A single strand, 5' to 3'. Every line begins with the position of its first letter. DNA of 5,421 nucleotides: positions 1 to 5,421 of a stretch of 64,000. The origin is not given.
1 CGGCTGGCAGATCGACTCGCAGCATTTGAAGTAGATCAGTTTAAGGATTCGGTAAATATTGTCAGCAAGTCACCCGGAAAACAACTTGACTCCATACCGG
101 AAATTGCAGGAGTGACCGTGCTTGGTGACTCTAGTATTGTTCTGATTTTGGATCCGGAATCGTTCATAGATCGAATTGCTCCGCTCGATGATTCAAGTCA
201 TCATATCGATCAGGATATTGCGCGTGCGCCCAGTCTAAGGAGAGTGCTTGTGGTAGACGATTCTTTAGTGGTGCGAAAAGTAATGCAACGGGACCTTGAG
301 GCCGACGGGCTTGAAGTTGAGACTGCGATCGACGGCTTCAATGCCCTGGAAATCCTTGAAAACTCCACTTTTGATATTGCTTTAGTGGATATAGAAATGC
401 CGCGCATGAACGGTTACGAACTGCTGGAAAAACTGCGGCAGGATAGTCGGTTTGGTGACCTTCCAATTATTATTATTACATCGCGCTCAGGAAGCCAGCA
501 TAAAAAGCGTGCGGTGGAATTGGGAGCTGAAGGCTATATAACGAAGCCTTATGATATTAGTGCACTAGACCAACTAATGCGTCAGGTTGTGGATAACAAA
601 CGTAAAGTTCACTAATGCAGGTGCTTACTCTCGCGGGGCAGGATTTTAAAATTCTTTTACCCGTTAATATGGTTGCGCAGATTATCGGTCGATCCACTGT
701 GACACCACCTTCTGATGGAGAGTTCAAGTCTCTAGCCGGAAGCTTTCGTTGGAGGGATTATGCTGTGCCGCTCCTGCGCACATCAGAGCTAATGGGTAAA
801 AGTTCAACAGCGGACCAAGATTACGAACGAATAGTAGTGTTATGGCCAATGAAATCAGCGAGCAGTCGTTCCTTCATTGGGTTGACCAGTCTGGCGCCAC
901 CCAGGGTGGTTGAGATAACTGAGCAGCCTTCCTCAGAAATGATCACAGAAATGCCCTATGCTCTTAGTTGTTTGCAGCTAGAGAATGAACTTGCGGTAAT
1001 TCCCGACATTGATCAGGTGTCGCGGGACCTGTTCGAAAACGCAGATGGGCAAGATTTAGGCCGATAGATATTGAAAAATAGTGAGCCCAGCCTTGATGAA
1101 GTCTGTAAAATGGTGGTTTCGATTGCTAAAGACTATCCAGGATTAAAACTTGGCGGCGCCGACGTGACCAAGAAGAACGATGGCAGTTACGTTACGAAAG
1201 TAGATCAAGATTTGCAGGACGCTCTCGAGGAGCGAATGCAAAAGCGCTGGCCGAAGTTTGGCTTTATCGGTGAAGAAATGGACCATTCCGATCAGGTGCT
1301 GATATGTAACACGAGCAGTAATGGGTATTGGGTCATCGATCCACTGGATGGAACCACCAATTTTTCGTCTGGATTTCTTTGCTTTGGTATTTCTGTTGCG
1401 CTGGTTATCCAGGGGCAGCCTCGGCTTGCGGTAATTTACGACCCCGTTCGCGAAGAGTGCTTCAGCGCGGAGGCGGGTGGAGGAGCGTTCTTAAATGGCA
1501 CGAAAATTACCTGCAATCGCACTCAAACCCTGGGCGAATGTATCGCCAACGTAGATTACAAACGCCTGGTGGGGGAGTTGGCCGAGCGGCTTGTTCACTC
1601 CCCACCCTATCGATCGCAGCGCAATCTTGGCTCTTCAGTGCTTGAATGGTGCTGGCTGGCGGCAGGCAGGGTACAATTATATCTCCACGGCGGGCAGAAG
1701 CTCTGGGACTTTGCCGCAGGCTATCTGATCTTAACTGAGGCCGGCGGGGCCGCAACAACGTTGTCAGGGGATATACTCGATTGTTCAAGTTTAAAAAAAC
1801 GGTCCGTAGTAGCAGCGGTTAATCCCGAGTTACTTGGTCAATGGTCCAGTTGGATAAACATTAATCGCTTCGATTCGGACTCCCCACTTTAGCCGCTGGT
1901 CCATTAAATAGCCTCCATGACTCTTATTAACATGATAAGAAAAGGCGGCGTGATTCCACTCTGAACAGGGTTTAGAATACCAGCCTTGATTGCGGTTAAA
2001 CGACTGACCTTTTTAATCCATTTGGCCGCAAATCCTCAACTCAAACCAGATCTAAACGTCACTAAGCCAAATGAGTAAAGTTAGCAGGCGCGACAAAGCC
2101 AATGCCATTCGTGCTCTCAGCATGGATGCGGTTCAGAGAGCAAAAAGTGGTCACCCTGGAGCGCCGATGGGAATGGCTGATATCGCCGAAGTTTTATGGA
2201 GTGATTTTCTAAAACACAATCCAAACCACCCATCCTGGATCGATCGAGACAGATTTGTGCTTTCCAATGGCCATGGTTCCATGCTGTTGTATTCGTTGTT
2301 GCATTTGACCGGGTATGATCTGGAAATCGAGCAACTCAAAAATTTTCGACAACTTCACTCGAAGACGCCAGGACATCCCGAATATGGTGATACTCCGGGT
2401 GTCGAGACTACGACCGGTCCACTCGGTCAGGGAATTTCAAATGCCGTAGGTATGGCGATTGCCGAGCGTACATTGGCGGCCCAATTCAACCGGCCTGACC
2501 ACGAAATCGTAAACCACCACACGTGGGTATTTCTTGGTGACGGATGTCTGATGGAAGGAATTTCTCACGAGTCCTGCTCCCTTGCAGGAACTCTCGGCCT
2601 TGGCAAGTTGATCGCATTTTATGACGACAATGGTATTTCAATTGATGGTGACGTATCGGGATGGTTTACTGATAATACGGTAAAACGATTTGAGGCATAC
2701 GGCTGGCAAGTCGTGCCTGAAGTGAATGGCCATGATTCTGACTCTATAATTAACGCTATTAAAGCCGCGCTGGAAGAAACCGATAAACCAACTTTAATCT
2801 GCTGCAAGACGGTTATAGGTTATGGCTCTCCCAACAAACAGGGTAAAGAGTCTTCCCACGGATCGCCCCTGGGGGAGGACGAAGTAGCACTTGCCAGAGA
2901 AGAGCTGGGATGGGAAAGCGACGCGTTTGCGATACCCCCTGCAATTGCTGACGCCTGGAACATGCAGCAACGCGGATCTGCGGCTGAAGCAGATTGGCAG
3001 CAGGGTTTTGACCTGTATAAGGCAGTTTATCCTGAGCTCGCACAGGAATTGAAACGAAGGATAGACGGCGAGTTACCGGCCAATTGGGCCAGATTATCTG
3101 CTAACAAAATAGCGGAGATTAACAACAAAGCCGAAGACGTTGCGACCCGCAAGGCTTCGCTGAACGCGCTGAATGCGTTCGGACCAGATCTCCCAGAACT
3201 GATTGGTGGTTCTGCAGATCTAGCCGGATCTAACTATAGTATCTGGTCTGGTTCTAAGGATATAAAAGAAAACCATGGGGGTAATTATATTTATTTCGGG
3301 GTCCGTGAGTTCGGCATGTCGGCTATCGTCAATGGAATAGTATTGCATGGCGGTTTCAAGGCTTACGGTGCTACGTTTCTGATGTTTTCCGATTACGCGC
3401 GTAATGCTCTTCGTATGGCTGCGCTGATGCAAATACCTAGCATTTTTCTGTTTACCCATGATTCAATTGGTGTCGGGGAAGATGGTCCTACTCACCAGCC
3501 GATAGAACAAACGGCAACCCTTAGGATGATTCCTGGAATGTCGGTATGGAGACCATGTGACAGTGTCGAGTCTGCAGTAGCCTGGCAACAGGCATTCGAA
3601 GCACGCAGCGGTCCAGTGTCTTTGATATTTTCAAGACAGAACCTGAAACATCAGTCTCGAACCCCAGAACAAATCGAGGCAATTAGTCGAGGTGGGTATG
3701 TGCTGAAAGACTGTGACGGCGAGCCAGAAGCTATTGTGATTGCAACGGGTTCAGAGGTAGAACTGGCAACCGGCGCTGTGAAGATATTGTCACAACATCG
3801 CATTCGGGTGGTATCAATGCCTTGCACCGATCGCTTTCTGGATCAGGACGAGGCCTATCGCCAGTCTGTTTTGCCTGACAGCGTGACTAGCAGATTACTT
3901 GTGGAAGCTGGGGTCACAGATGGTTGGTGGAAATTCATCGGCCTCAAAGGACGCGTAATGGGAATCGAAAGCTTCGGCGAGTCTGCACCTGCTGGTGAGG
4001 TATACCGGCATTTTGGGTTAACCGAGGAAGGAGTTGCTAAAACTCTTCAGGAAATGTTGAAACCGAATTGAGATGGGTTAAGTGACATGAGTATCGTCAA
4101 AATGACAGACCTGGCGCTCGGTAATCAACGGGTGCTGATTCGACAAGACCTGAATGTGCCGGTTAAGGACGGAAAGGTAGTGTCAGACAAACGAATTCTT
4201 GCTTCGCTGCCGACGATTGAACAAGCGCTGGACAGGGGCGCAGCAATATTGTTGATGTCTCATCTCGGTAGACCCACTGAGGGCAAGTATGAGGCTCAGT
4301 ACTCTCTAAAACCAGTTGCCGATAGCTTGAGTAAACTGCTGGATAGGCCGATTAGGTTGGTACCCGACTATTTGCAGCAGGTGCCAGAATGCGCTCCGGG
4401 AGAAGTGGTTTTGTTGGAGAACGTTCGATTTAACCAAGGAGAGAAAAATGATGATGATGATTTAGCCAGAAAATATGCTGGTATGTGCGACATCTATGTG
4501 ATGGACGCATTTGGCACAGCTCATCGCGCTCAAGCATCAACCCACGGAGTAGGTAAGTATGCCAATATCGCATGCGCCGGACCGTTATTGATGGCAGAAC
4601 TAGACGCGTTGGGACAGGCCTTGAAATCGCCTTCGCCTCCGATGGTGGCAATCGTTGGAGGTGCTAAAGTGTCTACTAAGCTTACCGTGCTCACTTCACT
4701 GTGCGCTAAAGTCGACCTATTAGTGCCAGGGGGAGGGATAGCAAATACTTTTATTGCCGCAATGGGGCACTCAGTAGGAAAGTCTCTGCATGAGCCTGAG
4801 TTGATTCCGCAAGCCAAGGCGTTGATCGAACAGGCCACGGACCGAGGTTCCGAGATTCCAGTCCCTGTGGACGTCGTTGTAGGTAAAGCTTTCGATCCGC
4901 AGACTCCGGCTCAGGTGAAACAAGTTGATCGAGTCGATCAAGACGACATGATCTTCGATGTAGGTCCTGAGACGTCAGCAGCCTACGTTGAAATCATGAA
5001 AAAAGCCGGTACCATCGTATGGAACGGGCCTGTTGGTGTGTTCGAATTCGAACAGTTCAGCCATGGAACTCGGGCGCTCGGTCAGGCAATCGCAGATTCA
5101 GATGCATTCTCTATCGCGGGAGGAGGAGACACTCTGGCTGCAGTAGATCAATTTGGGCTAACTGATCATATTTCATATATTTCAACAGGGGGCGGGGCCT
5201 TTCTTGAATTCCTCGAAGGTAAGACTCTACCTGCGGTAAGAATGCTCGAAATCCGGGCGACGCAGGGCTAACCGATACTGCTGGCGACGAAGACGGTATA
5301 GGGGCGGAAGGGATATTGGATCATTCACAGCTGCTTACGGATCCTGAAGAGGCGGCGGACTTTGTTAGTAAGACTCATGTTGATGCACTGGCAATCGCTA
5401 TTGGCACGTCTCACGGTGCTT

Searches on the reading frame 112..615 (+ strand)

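Call 64: search_protein_families(library=pfam, proteins=[window:112-615:+], max_evalue=0.00001)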
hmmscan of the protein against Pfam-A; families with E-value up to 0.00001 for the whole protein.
window:112-615:+ (167 aa): 1 family
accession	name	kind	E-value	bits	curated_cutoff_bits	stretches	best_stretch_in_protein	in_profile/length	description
PF00072.30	Response_reg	-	3.8e-29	101.5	30.2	1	45-155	1-109/111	Response regulator receiver domain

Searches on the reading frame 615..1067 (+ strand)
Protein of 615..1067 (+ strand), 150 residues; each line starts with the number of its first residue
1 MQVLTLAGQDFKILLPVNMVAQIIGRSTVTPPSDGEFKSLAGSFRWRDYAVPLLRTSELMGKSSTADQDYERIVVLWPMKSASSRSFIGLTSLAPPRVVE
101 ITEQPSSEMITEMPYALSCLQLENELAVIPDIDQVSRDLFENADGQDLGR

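Call 64: search_protein_families(library=pfam, proteins=[window:615-1067:+], max_evalue=0.00001)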
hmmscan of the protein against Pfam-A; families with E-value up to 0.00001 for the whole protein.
window:615-1067:+ (150 aa): 1 family
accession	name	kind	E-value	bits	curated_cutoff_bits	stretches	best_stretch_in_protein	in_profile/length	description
PF01584.24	CheW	-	6.6e-10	39.2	23.5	1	6-137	7-135/138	CheW-like domain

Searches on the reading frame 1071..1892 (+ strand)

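Call 64: search_protein_families(library=pfam, proteins=[window:1071-1892:+], max_evalue=0.00001)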
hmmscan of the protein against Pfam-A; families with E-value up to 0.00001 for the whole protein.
window:1071-1892:+ (273 aa): 1 family
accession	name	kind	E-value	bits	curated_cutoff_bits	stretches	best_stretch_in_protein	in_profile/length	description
PF00459.30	Inositol_P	-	3.8e-51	174.6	27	1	25-250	26-254/271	Inositol monophosphatase family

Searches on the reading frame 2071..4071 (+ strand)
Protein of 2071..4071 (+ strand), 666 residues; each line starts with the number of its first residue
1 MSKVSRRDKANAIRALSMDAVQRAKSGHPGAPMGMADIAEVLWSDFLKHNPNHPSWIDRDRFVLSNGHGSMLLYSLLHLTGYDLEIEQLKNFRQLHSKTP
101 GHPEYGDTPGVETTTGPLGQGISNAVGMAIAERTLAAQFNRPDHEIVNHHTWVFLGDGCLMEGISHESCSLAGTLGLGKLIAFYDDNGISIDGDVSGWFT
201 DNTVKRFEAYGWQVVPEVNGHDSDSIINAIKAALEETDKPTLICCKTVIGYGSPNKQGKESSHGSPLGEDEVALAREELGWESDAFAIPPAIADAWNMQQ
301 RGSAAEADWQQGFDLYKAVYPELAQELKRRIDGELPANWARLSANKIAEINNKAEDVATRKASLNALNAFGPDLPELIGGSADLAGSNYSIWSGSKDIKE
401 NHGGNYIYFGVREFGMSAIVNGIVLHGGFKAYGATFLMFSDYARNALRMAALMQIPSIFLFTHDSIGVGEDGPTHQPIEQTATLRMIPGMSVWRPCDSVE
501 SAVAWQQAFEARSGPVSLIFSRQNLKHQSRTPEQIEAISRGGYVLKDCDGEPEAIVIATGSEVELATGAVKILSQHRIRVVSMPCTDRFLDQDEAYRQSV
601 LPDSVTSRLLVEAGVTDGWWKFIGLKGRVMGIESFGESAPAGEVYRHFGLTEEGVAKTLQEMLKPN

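Call 64: search_protein_families(library=pfam, proteins=[window:2071-4071:+], max_evalue=0.00001)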
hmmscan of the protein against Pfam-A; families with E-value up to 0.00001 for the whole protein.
window:2071-4071:+ (666 aa): 5 families
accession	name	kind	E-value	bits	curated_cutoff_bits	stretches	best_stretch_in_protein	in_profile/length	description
PF00456.26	Transketolase_N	-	1.2e-161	537.7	22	1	7-336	3-334/334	Transketolase, thiamine diphosphate binding domain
PF02779.29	Transket_pyr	-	1.1e-53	181.8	27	1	356-526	2-173/174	Transketolase, pyrimidine binding domain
PF22613.1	Transketolase_C_1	-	4.9e-38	130.3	27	1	541-651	1-113/113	Transketolase-like TK C-terminal domain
PF02780.25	Transketolase_C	-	3.3e-09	37.1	25.9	1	542-655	1-124/124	Transketolase, C-terminal domain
PF13292.11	DXP_synthase_N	-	8e-06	25.8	21.2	0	10-196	22-180/274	1-deoxy-D-xylulose-5-phosphate synthase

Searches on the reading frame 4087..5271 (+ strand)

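Call 64: search_protein_families(library=pfam, proteins=[window:4087-5271:+], max_evalue=0.00001)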
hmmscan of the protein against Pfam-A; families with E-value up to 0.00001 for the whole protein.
window:4087-5271:+ (394 aa): 1 family
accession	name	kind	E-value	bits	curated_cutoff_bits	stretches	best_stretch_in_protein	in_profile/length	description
PF00162.24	PGK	-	3e-142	474.6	27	1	6-379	1-379/379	Phosphoglycerate kinase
